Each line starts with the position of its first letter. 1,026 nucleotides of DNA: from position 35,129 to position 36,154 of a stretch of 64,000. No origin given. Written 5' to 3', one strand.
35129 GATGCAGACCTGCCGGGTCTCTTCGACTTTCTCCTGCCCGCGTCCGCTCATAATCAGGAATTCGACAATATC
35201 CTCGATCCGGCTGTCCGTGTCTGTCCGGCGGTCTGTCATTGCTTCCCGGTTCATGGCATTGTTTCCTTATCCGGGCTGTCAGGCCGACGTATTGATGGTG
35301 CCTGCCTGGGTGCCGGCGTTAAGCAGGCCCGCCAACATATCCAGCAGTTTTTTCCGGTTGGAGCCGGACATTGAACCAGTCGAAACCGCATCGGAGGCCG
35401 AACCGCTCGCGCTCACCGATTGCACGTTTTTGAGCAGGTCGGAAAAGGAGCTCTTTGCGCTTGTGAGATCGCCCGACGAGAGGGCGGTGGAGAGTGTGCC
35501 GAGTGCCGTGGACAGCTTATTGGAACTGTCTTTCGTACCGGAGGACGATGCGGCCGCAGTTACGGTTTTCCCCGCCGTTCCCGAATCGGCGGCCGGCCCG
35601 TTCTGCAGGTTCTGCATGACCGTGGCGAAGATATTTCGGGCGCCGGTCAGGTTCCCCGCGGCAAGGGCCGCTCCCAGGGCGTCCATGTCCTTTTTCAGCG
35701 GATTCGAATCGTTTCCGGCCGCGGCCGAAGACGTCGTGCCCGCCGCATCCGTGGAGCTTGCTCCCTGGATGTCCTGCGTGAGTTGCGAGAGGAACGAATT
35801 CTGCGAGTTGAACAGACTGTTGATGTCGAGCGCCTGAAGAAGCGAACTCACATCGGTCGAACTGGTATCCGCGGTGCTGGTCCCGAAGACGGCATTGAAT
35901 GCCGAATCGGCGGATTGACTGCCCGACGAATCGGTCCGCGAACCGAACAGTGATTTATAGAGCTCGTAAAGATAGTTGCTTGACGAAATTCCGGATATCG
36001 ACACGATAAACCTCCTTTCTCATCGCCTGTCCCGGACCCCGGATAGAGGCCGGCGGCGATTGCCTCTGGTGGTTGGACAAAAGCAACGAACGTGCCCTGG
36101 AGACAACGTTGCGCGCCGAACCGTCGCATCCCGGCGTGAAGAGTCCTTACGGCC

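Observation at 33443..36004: TPR-GT9-like glycosyltransferase adjacent to a Ser/Thr-rich low-complexity protein: candidate protein O-glycosylation (heptosylation-like) pair, next to a flotillin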

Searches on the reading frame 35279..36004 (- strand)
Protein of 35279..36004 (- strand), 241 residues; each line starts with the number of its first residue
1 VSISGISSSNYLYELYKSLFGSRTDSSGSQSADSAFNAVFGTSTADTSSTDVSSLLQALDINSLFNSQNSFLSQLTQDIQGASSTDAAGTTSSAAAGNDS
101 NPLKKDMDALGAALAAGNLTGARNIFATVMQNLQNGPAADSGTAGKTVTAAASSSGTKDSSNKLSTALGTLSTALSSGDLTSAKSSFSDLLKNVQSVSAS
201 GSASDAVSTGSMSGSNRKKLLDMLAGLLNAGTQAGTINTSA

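Call 3: search_protein_families(library=pfam, proteins=[window:35279-36004:-], max_evalue=0.01)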
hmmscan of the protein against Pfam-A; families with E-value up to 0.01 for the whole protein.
window:35279-36004:- (241 aa): 1 family
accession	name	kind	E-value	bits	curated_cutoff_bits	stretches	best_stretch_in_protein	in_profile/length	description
PF20675.2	MPH2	-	0.0067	17.7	29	0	110-197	13-94/107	Maintenance of Photosystem II under High light 2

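Call 4: search_protein_families(library=ncbifam, proteins=[window:35279-36004:-], max_evalue=0.01)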
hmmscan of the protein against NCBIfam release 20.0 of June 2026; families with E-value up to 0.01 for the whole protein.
window:35279-36004:- (241 aa): 0 families

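Call 6: find_homologous_proteins(query=window:35282-36004:-)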
Query window:35282-36004:- (241 aa): 21 proteins with E <= 0.001 among 6470 candidates.
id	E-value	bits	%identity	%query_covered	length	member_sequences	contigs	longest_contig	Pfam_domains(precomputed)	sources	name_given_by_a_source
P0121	2.5e-130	451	100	100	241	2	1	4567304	-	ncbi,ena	-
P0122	1.6e-98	347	79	100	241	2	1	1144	-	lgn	-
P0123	9.6e-55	204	52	96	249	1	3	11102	-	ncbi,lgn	-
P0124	3.8e-45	173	43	84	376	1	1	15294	PF20675.3,PF26154.2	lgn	-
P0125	6.5e-38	149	39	81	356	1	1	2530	PF26154.2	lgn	-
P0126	6.9e-28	116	40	99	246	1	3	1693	-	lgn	-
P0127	8.4e-28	116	40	99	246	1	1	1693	PF20675.3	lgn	-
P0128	2.1e-27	115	47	84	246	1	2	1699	-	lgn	-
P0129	2.0e-10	59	29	54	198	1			-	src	-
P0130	2.2e-10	59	30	56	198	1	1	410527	PF14276.12,PF20675.3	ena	-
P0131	3.1e-10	59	33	41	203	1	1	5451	-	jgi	jgi:hypothetical protein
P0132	2.1e-9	56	30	56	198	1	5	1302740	PF14276.12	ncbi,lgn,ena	-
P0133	4.6e-9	55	29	54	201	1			-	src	-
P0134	6.9e-9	54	32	41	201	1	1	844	PF20675.3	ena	-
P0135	1.7e-8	53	32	60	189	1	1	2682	PF20675.3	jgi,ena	-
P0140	2.8e-4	39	32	59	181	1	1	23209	PF07361.17,PF20271.4,PF14276.12,PF20675.3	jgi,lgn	jgi:soluble cytochrome b562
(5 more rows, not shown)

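Call 7: find_encoding_contigs(protein=P0121, flank=10000, max_places=4)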
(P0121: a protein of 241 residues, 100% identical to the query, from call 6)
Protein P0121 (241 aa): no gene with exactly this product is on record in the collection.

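Call 8: find_encoding_contigs(protein=P0123, flank=10000, max_places=4)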
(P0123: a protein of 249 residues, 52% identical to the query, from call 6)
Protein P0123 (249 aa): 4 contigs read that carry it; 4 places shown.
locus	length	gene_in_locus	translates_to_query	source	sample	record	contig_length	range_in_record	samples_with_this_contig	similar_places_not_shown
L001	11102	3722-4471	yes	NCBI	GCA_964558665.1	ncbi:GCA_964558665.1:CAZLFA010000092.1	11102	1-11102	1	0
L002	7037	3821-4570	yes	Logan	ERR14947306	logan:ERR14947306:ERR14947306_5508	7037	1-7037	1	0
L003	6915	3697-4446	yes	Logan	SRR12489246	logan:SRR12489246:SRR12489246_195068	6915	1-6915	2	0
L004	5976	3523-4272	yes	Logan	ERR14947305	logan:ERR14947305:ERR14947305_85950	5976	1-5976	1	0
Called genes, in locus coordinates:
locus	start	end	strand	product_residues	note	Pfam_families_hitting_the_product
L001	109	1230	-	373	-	PF09952:AbiEi_2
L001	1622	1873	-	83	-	PF06794:UPF0270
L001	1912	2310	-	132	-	PF05154:TM2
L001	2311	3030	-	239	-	PF00912:Transgly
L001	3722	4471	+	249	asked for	-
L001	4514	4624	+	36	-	-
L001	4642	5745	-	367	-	PF02885:Glycos_trans_3N, PF00591:Glycos_transf_3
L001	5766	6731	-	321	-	PF08240:ADH_N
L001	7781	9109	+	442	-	PF02515:CoA_transf_3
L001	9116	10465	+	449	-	PF02515:CoA_transf_3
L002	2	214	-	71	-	?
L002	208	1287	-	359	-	PF09952:AbiEi_2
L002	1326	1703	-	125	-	-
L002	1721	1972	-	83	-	PF06794:UPF0270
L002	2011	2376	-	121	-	PF05154:TM2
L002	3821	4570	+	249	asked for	-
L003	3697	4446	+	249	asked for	-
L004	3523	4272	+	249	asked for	-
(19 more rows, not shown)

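Call 10: find_encoding_contigs(protein=P0124, flank=8000, max_places=3)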
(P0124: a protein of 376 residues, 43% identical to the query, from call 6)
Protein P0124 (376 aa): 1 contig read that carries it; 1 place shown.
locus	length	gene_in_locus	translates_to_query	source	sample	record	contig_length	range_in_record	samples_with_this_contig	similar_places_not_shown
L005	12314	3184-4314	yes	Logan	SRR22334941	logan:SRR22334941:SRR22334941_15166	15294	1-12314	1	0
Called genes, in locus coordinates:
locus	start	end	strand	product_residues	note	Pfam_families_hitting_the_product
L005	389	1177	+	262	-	PF13525:YfiO, PF07719:TPR_2 (faint), PF13424:TPR_12 (weak), PF13428:TPR_14 (faint), PF13432:TPR_16, PF14559:TPR_19 (weak), PF13174:TPR_6 (weak)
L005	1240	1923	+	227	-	PF09335:VTT_dom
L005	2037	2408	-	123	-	-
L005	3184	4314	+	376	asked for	PF20675:MPH2 (faint), PF26154:DUF8042 (faint)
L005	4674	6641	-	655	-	PF02743:dCache_1, PF00015:MCPsignal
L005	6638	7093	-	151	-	-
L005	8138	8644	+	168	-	PF00383:dCMP_cyt_deam_1, PF14437:MafB19-deam, PF14439:Bd3614-deam (weak)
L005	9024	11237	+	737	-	PF04879:Molybdop_Fe4S4, PF00384:Molybdopterin, PF01568:Molydop_binding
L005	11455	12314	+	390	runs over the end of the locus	PF02515:CoA_transf_3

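Call 11: find_encoding_contigs(protein=P0143, flank=10000, max_places=3)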
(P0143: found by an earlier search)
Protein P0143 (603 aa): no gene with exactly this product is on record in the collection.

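Call 47: find_encoding_contigs(protein=P0132, flank=6000, max_places=3)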
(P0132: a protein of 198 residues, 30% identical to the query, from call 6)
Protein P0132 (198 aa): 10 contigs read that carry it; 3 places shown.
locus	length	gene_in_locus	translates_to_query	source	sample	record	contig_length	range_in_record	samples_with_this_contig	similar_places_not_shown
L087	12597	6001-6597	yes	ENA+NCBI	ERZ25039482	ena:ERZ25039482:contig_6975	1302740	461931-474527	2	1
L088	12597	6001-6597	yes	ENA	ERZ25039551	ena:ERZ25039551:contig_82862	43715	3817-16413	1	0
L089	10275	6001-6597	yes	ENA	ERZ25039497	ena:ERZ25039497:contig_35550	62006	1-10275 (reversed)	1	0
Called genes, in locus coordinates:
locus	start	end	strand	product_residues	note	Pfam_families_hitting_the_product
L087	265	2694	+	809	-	PF12704:MacB_PCD, PF02687:FtsX, PF12704:MacB_PCD, PF02687:FtsX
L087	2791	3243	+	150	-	PF07508:Recombinase (faint)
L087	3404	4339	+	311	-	-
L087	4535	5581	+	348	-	PF09394:Inhibitor_I42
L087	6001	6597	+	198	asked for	PF14276:DUF4363 (faint)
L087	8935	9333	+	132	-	-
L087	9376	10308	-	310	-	PF00532:Peripla_BP_1, PF13377:Peripla_BP_3 (faint), PF13407:Peripla_BP_4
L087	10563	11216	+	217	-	PF03473:MOSC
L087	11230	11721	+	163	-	PF09900:DUF2127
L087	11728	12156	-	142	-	-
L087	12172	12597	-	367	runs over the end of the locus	PF04055:Radical_SAM, PF11946:DUF3463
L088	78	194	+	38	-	-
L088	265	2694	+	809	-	PF12704:MacB_PCD, PF02687:FtsX, PF12704:MacB_PCD, PF02687:FtsX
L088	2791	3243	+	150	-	PF07508:Recombinase (faint)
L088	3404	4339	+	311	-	-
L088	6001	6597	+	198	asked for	PF14276:DUF4363 (faint)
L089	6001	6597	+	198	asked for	PF14276:DUF4363 (faint)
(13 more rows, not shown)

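Call 48: find_encoding_contigs(protein=P0140, flank=6000, max_places=2)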
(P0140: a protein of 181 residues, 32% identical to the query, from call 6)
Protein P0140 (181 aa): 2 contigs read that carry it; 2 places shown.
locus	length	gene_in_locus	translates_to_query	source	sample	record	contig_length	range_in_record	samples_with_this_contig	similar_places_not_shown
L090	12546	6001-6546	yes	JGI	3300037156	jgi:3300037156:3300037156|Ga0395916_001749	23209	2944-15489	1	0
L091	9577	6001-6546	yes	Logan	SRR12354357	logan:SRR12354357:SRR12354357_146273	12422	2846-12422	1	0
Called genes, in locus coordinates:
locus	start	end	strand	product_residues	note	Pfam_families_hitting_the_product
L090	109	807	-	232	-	PF00072:Response_reg, PF00486:Trans_reg_C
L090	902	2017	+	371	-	-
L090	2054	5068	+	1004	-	-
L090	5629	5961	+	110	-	-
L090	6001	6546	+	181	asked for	PF07361:Cytochrom_B562 (faint), PF14276:DUF4363 (faint), PF20271:CATASP (faint), PF20675:MPH2 (weak)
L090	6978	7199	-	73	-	-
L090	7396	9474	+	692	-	PF10459:Peptidase_S46, PF13365:Trypsin_2 (faint)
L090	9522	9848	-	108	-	-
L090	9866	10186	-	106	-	-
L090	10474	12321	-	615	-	PF01541:GIY-YIG, PF12826:HHH_2 (faint), PF27096:UvrC_M, PF22920:UvrC_RNaseH, PF08459:UvrC_RNaseH_dom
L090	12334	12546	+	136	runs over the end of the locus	PF07719:TPR_2 (faint), PF13428:TPR_14 (faint), PF13432:TPR_16 (weak), PF14559:TPR_19 (weak)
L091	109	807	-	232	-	PF00072:Response_reg, PF00486:Trans_reg_C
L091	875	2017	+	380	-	-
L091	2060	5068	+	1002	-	-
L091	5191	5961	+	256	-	-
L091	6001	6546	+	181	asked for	PF07361:Cytochrom_B562 (faint), PF14276:DUF4363 (faint), PF20271:CATASP (faint), PF20675:MPH2 (weak)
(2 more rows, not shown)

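Call 51: find_encoding_contigs(protein=P0122, flank=2000, max_places=2)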
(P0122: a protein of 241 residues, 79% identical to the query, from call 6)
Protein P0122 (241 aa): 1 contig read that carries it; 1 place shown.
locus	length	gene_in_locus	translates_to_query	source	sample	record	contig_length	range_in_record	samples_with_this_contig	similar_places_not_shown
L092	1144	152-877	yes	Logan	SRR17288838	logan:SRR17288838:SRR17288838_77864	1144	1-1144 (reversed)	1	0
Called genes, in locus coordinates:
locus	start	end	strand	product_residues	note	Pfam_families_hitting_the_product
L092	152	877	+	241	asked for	-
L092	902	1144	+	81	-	?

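Call 52: find_encoding_contigs(protein=P0145, flank=9000, max_places=2)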
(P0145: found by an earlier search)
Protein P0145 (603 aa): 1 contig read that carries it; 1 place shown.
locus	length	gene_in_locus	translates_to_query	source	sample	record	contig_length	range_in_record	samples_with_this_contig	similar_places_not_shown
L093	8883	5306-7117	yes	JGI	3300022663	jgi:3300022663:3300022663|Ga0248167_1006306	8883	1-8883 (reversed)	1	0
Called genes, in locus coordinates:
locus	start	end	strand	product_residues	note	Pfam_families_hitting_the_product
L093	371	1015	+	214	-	PF00926:DHBP_synthase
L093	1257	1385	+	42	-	-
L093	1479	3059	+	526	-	PF00682:HMGL-like, PF22617:HCS_D2, PF08502:LeuA_dimer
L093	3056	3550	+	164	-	PF00694:Aconitase_C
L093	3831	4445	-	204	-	-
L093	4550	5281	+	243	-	-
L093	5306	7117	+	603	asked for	PF04733:Coatomer_E (faint), PF23914:TPR_CcmH_CycH (faint), PF13424:TPR_12 (weak), PF00515:TPR_1 (weak), PF13432:TPR_16 (weak), PF13414:TPR_11 (weak), PF14559:TPR_19 (weak), PF01075:Glyco_transf_9 (weak), +11 more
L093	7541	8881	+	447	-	?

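Call 60: search_protein_families(library=pfam, proteins=[L093:7541-8881:+, L093:3834-4445:-], max_evalue=0.001)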
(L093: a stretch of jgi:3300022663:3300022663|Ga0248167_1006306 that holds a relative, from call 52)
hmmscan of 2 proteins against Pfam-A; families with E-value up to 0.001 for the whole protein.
L093:7541-8881:+ (447 aa): 1 family
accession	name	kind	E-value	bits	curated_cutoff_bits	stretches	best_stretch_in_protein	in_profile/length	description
PF01145.31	Band_7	-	6.2e-10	39.9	23.6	1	365-447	16-91/176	SPFH domain / Band 7 family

L093:3834-4445:- (204 aa): 0 families

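Call 65: find_related_loci(query=A5, collection=metagenome_contigs, flank=8000)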
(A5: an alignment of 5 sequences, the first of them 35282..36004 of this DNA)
Query A5 (241 aa) in metagenome_contigs; peptide patterns used: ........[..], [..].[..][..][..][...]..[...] (x = any residue, [..] = any of these).
323 stretches matched a pattern; 23 encode a relative of the query (tblastn E <= 1e-3); 23 distinct loci.
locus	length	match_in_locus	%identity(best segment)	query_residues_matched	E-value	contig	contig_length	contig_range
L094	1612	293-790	31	1-194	2e-13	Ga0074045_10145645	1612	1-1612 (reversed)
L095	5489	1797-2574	34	103-201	1e-10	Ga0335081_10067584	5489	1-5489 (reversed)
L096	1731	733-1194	31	51-202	3e-10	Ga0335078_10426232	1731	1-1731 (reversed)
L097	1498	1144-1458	37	1-195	3e-10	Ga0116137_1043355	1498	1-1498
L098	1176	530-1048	28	1-197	1e-9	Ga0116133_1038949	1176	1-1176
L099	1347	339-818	32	1-135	7e-8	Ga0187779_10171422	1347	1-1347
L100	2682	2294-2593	35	51-143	1e-7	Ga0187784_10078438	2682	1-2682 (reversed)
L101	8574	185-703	27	1-197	1e-7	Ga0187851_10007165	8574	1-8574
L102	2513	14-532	27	1-197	1e-7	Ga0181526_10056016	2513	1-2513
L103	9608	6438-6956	27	1-197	2e-7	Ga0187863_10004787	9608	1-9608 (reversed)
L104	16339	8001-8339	31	100-230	3e-7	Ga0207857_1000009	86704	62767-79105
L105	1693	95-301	31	51-133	3e-7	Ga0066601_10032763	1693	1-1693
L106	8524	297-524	31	99-195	5e-7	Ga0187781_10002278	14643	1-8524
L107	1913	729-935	31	51-133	6e-7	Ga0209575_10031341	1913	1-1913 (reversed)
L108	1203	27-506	34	1-138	1e-6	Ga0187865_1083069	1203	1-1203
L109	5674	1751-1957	28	51-133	7e-6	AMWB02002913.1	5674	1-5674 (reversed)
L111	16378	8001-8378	27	51-190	9e-6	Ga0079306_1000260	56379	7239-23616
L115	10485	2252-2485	29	101-195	1e-5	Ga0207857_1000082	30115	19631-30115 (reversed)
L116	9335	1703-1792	57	106-135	3e-5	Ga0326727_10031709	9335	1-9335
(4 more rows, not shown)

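Call 66: predict_structure(alignment_id=A4)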
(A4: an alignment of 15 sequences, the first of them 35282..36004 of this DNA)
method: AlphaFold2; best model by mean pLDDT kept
length: 241 residues; sequences in the alignment: 15
mean_pLDDT: 42.0   pTM: 0.29
mean pLDDT of the five models: 42.0, 41.6, 41.1, 38.5, 37.1
residues with pLDDT >= 90: 0; 70-90: 0; 50-70: 63; < 50: 178
segments of 3 or more residues with pLDDT < 50: 1-101, 133-162, 196-241
pLDDT, mean of each block of 10 residues (from residue 1): 38 47 41 44 37 37 35 35 28 31 59 60 60 41 27 30 56 61 64 48 30 38 36 27 31
secondary structure, 60 per line:
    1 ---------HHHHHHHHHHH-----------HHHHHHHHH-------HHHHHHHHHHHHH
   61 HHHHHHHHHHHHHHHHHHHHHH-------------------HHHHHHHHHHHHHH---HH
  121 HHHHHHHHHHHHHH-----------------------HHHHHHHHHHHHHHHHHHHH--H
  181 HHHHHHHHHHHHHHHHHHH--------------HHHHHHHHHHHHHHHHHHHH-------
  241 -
elements in order: H10-20 H32-40 H48-82 H102-115 H119-134 H158-177 H180-199 H214-233
